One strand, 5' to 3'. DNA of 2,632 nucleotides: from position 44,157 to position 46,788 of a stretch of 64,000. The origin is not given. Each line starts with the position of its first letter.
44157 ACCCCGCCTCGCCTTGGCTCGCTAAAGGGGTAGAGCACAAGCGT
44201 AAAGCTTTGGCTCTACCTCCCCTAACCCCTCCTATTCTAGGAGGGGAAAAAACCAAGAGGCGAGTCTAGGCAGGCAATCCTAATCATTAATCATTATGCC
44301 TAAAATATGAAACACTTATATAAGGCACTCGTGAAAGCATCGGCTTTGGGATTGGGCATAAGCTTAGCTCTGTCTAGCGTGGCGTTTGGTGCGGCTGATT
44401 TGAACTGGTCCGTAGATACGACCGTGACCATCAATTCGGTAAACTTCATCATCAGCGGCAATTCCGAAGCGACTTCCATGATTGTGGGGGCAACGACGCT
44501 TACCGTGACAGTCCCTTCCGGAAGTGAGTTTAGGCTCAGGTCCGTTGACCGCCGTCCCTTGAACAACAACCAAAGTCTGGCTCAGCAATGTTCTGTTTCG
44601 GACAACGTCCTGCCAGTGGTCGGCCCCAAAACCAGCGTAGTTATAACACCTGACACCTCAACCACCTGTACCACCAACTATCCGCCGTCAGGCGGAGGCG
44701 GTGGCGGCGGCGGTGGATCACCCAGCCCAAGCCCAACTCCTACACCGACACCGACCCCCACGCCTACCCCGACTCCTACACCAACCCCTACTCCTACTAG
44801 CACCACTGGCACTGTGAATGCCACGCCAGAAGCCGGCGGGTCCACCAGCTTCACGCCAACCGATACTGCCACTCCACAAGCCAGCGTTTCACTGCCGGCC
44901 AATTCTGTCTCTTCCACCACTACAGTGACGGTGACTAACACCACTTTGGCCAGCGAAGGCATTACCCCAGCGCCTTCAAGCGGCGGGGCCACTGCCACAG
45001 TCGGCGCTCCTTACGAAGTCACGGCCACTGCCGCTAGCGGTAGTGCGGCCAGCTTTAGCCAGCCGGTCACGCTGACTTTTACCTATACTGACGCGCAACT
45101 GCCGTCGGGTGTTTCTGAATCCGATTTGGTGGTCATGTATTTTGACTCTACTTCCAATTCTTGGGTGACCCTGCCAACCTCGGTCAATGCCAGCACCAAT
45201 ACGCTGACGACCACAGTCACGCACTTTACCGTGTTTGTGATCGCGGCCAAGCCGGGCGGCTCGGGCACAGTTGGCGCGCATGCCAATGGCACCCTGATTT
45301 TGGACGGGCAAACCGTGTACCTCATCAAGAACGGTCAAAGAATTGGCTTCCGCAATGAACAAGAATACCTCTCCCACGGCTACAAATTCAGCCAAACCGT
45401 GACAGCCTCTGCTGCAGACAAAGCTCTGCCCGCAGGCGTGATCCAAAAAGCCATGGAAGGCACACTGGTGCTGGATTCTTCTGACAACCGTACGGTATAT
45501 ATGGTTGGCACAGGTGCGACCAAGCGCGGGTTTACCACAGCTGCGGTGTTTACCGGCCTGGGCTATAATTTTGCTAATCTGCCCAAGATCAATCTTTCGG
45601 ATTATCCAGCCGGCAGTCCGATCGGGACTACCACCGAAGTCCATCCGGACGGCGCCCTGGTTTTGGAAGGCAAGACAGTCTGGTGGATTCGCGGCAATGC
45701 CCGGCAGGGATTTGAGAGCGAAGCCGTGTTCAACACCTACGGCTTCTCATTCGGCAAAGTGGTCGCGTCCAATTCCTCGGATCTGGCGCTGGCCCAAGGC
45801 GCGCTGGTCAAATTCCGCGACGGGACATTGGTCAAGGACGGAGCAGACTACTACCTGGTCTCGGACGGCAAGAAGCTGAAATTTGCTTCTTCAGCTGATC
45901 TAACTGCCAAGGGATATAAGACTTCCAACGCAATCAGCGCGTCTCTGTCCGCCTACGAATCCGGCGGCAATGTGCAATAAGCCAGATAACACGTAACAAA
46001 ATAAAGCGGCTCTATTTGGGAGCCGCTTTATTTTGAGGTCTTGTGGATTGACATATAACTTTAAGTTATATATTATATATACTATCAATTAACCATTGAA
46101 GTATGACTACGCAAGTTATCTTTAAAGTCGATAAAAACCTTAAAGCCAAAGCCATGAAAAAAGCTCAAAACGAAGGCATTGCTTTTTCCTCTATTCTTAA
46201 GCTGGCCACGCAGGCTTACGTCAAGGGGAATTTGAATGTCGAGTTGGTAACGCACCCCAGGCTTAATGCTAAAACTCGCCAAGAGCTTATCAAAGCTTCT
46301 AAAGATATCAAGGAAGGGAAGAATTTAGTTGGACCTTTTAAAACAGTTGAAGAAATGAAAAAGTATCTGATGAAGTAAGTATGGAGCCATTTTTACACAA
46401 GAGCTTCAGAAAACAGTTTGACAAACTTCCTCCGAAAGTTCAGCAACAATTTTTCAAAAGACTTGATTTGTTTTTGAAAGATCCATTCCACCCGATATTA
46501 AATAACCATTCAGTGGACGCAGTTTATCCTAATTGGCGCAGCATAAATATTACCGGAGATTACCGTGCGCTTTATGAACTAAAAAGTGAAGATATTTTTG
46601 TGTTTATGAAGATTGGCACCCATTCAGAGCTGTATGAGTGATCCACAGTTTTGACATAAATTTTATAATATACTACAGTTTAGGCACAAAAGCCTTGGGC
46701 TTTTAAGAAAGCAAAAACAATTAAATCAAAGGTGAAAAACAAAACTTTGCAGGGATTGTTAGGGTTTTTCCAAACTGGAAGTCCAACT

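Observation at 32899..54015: Novel ~45-aa tandem module shared by three giant surface proteins and one small secreted protein; paralogous C-terminal blocks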

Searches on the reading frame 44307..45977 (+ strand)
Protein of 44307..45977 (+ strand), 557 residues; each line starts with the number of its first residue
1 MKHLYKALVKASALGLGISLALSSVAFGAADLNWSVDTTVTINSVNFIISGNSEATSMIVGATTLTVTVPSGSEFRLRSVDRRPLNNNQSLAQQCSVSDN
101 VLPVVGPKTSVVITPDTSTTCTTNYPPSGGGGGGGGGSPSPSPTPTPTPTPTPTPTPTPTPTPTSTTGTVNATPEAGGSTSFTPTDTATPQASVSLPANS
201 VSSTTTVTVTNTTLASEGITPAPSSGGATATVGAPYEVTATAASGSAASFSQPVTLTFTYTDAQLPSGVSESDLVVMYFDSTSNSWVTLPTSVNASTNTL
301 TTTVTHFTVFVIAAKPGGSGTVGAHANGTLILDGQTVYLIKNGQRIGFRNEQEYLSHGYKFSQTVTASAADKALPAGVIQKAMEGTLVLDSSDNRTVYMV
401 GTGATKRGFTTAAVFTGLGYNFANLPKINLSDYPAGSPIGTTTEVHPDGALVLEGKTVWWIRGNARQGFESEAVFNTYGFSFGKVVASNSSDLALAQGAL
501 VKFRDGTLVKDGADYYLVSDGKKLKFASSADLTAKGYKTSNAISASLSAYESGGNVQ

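Call 7: search_protein_families(library=pfam, proteins=[window:44307-45977:+], max_evalue=0.1)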
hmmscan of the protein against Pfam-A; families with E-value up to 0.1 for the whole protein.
window:44307-45977:+ (557 aa): 0 families
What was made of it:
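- On S-layer protein: No Pfam S-layer family matched ORFs 35045, 44307 or 46882 (call 7).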

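Call 8: search_protein_families(library=ncbifam, proteins=[window:44307-45977:+], max_evalue=0.1)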
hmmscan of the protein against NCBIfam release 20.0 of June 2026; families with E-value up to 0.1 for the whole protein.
window:44307-45977:+ (557 aa): 2 families
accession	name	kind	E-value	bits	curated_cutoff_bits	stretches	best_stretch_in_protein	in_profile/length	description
NF040806.1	blaOXA-198_like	exception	0.0097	15.2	515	1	361-417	11-67/258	OXA-198 family carbapenem-hydrolyzing class D beta-lactamase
NF037973.1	metallo_SslE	exception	0.099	9.9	3000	0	133-266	40-161/1519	lipoprotein metalloprotease SslE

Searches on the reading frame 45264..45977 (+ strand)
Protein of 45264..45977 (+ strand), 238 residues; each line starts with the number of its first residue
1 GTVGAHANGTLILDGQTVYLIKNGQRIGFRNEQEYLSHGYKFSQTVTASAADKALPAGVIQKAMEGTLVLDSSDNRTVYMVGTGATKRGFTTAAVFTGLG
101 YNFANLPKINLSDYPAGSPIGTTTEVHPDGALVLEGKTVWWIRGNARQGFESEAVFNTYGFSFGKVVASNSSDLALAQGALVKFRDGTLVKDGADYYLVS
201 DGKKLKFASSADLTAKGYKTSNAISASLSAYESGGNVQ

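Call 13: find_homologous_proteins(query=window:45273-45977:+)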
Query seq(235 aa) (235 aa): 83 proteins with E <= 0.001 among 2039 candidates.
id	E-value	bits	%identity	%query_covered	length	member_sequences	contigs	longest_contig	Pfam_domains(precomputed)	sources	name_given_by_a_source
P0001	1.4e-105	370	72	99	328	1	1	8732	-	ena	-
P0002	2.1e-105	369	72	99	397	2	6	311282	-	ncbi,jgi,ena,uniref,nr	ncbi:MAG: hypothetical protein A3B10_03920 [Candidatus Doudnabacteria bacterium RIFCSPLOWO2_01_FULL_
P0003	1.1e-99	351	68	99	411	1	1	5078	-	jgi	jgi:hypothetical protein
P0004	1.6e-99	350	69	100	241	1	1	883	-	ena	-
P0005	1.7e-99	350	70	99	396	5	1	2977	-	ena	-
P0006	2.6e-99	349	69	100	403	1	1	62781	-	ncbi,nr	ncbi:MAG: hypothetical protein Q8P83_03505 [bacterium]|nr:hypothetical protein [bacterium]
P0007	8.8e-99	348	70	99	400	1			-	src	-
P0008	1.0e-98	347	68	99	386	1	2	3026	-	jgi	jgi:hypothetical protein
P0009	3.5e-98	346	68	100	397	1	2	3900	-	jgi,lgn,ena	jgi:hypothetical protein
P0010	3.9e-98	346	69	99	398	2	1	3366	-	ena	-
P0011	2.6e-97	343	67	100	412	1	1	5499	-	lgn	-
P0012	2.9e-97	343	68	99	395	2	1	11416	-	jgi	jgi:hypothetical protein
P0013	1.7e-96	340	65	100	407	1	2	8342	-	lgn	-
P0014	2.0e-96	340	71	97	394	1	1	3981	-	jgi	jgi:hypothetical protein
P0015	5.8e-96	338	66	100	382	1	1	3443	-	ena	-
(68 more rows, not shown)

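Call 23: predict_structure(alignment_id=A2)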
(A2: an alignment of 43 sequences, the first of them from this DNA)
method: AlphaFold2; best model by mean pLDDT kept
length: 235 residues; sequences in the alignment: 43
mean_pLDDT: 96.9   pTM: 0.89
mean pLDDT of the five models: 96.9, 96.8, 96.6, 96.5, 96.3
residues with pLDDT >= 90: 233; 70-90: 2; 50-70: 0; < 50: 0
segments of 3 or more residues with pLDDT < 50: none
pLDDT, mean of each block of 10 residues (from residue 1): 97 97 97 97 98 97 96 96 97 96 95 97 96 97 97 96 97 98 98 98 98 98 98 95
secondary structure, 60 per line:
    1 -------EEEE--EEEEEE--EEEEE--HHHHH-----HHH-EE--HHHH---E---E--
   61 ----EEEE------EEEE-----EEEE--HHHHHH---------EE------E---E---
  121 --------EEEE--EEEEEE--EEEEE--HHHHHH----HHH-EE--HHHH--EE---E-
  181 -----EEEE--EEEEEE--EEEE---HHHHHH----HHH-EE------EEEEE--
elements in order: E8-11 E14-19 E22-26 H29-33 H47-50 E65-68 E75-78 E84-87 H90-95 E129-132 E135-140 E143-147 H150-155 H168-171 E186-189 E192-197 E200-203 H207-212 E229-233
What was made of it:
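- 45279..45977 (+): C-terminal four-module block B1-B4 (45279-45452, 45453-45629, 45642-45815, 45816-45977). AF2 pLDDT 96.9, pTM 0.89 (call 23).
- AF2 of the four-module block: pLDDT 96.9, pTM 0.89 (call 23). The four modules are predicted to pack into one compact body (pTM 0.89, call 23).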

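Call 25: fold_search(model_id=the predicted structure, library=pdb)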
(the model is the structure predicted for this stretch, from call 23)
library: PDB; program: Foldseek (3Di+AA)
matches with E <= 10: 261; with E <= 0.001: 8
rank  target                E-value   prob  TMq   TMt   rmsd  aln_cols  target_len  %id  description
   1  7nps_B1               4.6e-05  0.99  0.21  0.13  22.8       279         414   14  Structure of the periplasmic assembly from the ESX-5 inner membrane complex, C1 model (released 2021-05-26)
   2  3x3n                  6.6e-05  0.96  0.19  0.13  23.0       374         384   10  Crystal structure of EccB1 of Mycobacterium tuberculosis in spacegroup P21 (released 2015-12-09)
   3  7np7_B1               9.4e-05  0.98  0.22  0.12  22.9       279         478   14  Structure of an intact ESX-5 inner membrane complex, Composite C1 model (released 2021-06-02)
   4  4kk7                  9.9e-05  0.96  0.20  0.13  22.9       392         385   10  Structure of EccB1 from the type VII (ESX-1) secretion system of Mycobacterium tuberculosis. (released 2013-06-19)
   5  5ebc                  1.1e-04  0.93  0.19  0.13  22.4       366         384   10  Crystal structure of EccB1 of Mycobacterium tuberculosis in spacegroup P21 (state III) (released 2016-02-17)
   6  7nps_B4               2.7e-04  0.96  0.21  0.13  23.4       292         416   13  Structure of the periplasmic assembly from the ESX-5 inner membrane complex, C1 model (released 2021-05-26)
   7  3x3m                  2.7e-04  0.91  0.19  0.13  22.5       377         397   10  Crystal structure of EccB1 of Mycobacterium tuberculosis in spacegroup P212121 (released 2015-12-09)
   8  5cyu                  8.6e-04  0.85  0.21  0.13  22.9       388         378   10  Structure of the soluble domain of EccB1 from the Mycobacterium smegmatis ESX-1 secretion system. (released 2015-08-12)
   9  7np7_B4               2.9e-03  0.72  0.21  0.12  23.9       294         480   12  Structure of an intact ESX-5 inner membrane complex, Composite C1 model (released 2021-06-02)
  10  6sgy_A                8.8e-03  0.33  0.18  0.12  22.5       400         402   11  Structure of EccB3 dimer from the ESX-3 core complex (released 2019-10-09)
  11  3va6_A                9.4e-03  0.28  0.15  0.06  18.4       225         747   12  Crystal Structure of the extracellular domain of the putative hybrid two component system BT4673 from B. thetaiotaomic (released 2012-06-13)
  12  3va6_B                2.2e-02  0.18  0.15  0.06  18.0       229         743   10  Crystal Structure of the extracellular domain of the putative hybrid two component system BT4673 from B. thetaiotaomic (released 2012-06-13)
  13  3ott_B                4.5e-02  0.15  0.15  0.06  18.0       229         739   10  Crystal Structure of the extracellular domain of the putative one component system BT4673 from B. thetaiotaomicron (released 2011-08-10)
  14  3ott_A                5.1e-02  0.13  0.14  0.06  18.3       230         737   10  Crystal Structure of the extracellular domain of the putative one component system BT4673 from B. thetaiotaomicron (released 2011-08-10)
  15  3c7x                  2.4e-01  0.05  0.12  0.14  15.3       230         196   11  Hemopexin-like domain of matrix metalloproteinase 14 (released 2009-02-10)
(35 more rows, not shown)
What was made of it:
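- Foldseek against PDB: the top 10 hits are all EccB1/EccB5/EccB3, best E 4.6e-5, probability 0.99 (call 25).
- Tried and rejected: Beta-propeller, hemopexin, BamB and TcdA CROP resemblances in Foldseek (TM 0.09-0.16, probability <= 0.28) were rejected as noise (call 25).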

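Call 30: search_protein_families(library=pfam, alignment_id=A2, max_evalue=0.001)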
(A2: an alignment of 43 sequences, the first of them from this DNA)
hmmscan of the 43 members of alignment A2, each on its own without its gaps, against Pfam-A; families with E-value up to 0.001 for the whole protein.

A. member 1, seq(235 aa): 0 families

B. families by the number of members that match (of 43 scanned): 12 families
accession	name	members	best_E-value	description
PF00963.24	Cohesin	3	4.1e-07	Cohesin domain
PF13456.12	RVT_3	1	9.4e-26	Reverse transcriptase-like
PF18998.6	Flg_new_2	1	7e-13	Divergent InlB B-repeat domain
PF08239.17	SH3_3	1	9.9e-11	Bacterial SH3 domain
PF13290.12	CHB_HEX_C_1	1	2.1e-10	Chitobiase/beta-hexosaminidase C-terminal domain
PF17957.7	Big_7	1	8.7e-10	Bacterial Ig domain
PF13287.12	Fn3_assoc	1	1.1e-07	Fn3 associated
PF00075.30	RNase_H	1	2e-06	RNase H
PF06347.19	SH3_4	1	2.1e-06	Bacterial SH3 domain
PF13620.12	CarboxypepD_reg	1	4e-06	Carboxypeptidase regulatory-like domain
PF17210.9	SdrD_B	1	3.4e-05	SdrD B-like domain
PF17802.7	SpaA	1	0.00028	Prealbumin-like fold domain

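Call 55: fold_search(model_id=the predicted structure, library=viral)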
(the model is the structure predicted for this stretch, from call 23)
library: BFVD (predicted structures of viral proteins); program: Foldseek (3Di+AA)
matches with E <= 10: 339; with E <= 0.001: 1
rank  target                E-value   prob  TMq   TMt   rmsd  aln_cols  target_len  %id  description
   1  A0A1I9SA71            6.0e-06  1.00  0.40  0.77   2.4       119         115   13  Uncharacterized protein [Rhodococcus phage Weasels2]
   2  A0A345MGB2            3.6e-03  1.00  0.24  0.50   8.3        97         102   21  Uncharacterized protein [Streptomyces phage LukeCage]
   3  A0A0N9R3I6            9.8e-03  0.97  0.23  0.15   8.2       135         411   13  Uncharacterized protein [Chrysochromulina ericina virus CeV-01B]
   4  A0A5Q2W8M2            1.7e-02  1.00  0.23  0.11   1.9        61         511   24  (no name in the UniProt tables at hand)
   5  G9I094                7.5e-02  0.08  0.13  0.05  17.0       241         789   12  Matrix metalloprotease [Helicoverpa zea nudivirus 2]
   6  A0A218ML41            1.1e-01  0.98  0.21  0.25   4.4        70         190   10  Uncharacterized protein [uncultured virus]
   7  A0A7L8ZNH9            1.3e-01  0.06  0.14  0.11  16.9       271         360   11  Putative DNA condensation protein [Erwinia phage pEa_SNUABM_47]
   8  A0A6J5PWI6            2.3e-01  0.97  0.21  0.42   2.6        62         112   24  Uncharacterized protein [uncultured Caudovirales phage]
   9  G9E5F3                2.6e-01  0.12  0.13  0.08  10.7       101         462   17  (no name in the UniProt tables at hand)
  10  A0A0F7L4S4            3.0e-01  0.84  0.20  0.15   5.1        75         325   19  Uncharacterized protein [uncultured marine virus]
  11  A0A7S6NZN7            3.0e-01  0.69  0.22  0.08   6.5        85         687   13  (no name in the UniProt tables at hand)
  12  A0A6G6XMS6            3.2e-01  0.96  0.22  0.17   2.2        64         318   25  (no name in the UniProt tables at hand)
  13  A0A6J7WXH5            3.6e-01  0.03  0.10  0.06  17.9       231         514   14  Uncharacterized protein [uncultured Caudovirales phage]
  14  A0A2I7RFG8            4.3e-01  0.07  0.12  0.05  12.1       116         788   16  (no name in the UniProt tables at hand)
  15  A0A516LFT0            4.3e-01  0.06  0.13  0.06  17.0       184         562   11  (no name in the UniProt tables at hand)
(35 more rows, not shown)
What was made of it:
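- Closest known: phrog_9616. Same: The Weasels2 protein superposes on a module pair with TM 0.77 and rmsd 2.4 A (call 55).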

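Call 64: find_related_loci(query=A6, collection=genome_contigs, flank=6000)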
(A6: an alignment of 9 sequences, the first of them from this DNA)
Query A6 (233 aa) in genome_contigs; peptide patterns used: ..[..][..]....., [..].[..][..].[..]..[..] (x = any residue, [..] = any of these).
105 stretches matched a pattern; 37 encode a relative of the query (tblastn E <= 1e-3); 37 distinct loci.
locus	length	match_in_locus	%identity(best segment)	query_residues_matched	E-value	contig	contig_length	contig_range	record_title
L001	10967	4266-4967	78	1-233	8e-124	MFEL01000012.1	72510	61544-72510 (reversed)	MAG: Candidatus Doudnabacteria bacterium RIFCSPHIGHO2_01_FULL_46_24 rifcsphigho2_01_scaffold_477, whole genome shotgun s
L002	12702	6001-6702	72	1-233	1e-113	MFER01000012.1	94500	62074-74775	MAG: Candidatus Doudnabacteria bacterium RIFCSPHIGHO2_02_FULL_43_13b rifcsphigho2_02_scaffold_678, whole genome shotgun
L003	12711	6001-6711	73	1-233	3e-113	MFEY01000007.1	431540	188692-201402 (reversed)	MAG: Candidatus Doudnabacteria bacterium RIFCSPHIGHO2_12_FULL_48_16 rifcsphigho2_12_scaffold_47, whole genome shotgun se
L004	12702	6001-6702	69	1-233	1e-110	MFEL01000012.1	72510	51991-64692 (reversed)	MAG: Candidatus Doudnabacteria bacterium RIFCSPHIGHO2_01_FULL_46_24 rifcsphigho2_01_scaffold_477, whole genome shotgun s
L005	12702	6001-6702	67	1-233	5e-105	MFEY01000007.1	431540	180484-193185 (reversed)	MAG: Candidatus Doudnabacteria bacterium RIFCSPHIGHO2_12_FULL_48_16 rifcsphigho2_12_scaffold_47, whole genome shotgun se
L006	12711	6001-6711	67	1-233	2e-103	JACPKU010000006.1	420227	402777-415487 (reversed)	MAG: Candidatus Doudnabacteria bacterium isolate NC_groundwater_503_Ag_S-0.1um_46_13 S35_SO-1_scaffold_521492, whole gen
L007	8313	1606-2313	66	1-233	7e-103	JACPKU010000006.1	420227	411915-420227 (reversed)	MAG: Candidatus Doudnabacteria bacterium isolate NC_groundwater_503_Ag_S-0.1um_46_13 S35_SO-1_scaffold_521492, whole gen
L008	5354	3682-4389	65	1-233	3e-102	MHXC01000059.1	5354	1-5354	MAG: Parcubacteria group bacterium RIFCSPHIGHO2_01_FULL_47_10b rifcsphigho2_01_scaffold_75121, whole genome shotgun sequ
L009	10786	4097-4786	64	1-230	3e-101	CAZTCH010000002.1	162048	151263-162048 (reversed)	MAG TPA_asm: uncultured Candidatus Saccharibacteria bacterium isolate SRP286056_co1_73 genome assembly, contig: NODE_54_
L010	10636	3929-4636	64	1-233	6e-101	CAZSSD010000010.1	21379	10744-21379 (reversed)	MAG TPA_asm: uncultured Candidatus Saccharibacteria bacterium isolate binchicken_co110_1221 genome assembly, contig: NOD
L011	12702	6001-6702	65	1-233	7e-101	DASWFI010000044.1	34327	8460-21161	MAG TPA_asm: Patescibacteria group bacterium isolate SMAG_U2785 k141_48492, whole genome shotgun sequence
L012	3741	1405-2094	63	1-230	4e-100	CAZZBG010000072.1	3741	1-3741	MAG TPA_asm: uncultured Candidatus Saccharibacteria bacterium isolate SRP278252_co1_100 genome assembly, contig: NODE_51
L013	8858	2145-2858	62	1-233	4e-98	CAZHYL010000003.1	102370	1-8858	MAG TPA_asm: uncultured Candidatus Saccharibacteria bacterium isolate binchicken_co347_150 genome assembly, contig: NODE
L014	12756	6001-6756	62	1-233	7e-98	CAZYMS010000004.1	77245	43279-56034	MAG TPA_asm: uncultured Candidatus Saccharibacteria bacterium isolate SRP296810_co1_257 genome assembly, contig: NODE_27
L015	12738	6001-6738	63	1-233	2e-97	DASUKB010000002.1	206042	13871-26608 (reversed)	MAG TPA_asm: Patescibacteria group bacterium isolate SMAG_U1502 k141_1401854, whole genome shotgun sequence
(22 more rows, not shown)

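Call 69: search_protein_families(library=pfam, proteins=[window:45264-45977:+], max_evalue=10)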
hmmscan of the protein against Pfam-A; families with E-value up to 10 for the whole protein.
window:45264-45977:+ (238 aa): 2 families
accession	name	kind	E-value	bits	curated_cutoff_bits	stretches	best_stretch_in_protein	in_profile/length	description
PF14448.11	Nuc_N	-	0.11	12.8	25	0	176-196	7-26/58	Nuclease N terminal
PF21339.3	VEGFR-1-like_Ig-like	-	0.29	11.4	27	1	122-169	25-70/83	Vascular endothelial growth factor receptor 1-like, Ig-like domain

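Call 71: search_protein_families(library=phrogs, proteins=[window:45264-45977:+], max_evalue=0.01)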
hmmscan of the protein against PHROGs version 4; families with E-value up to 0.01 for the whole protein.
window:45264-45977:+ (238 aa): 1 family
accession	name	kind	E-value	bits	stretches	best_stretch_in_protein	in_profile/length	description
phrog_9616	-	unknown function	1.8e-08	35.5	1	127-224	3-101/118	-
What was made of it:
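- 45279..45977 (+): Foldseek best PDB hits are EccB, E 4.6e-5 (call 25). phrog_9616 E 1.8e-8 (call 71).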

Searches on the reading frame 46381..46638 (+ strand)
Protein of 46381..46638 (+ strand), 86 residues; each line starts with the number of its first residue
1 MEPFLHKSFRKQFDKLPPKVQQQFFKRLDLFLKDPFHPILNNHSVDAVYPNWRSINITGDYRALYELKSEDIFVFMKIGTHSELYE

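Call 91: search_protein_families(library=pfam, proteins=[window:46381-46638:+], max_evalue=0.001)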
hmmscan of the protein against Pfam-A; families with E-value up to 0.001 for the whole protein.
window:46381-46638:+ (86 aa): 2 families
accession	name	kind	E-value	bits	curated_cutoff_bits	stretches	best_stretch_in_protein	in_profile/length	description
PF05016.21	ParE_toxin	-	2.1e-06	28.6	23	1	5-85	3-89/89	ParE toxin of type II toxin-antitoxin system, parDE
PF15738.11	YafQ_toxin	-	0.00066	20.3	30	1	25-85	27-87/88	Bacterial toxin of type II toxin-antitoxin system, YafQ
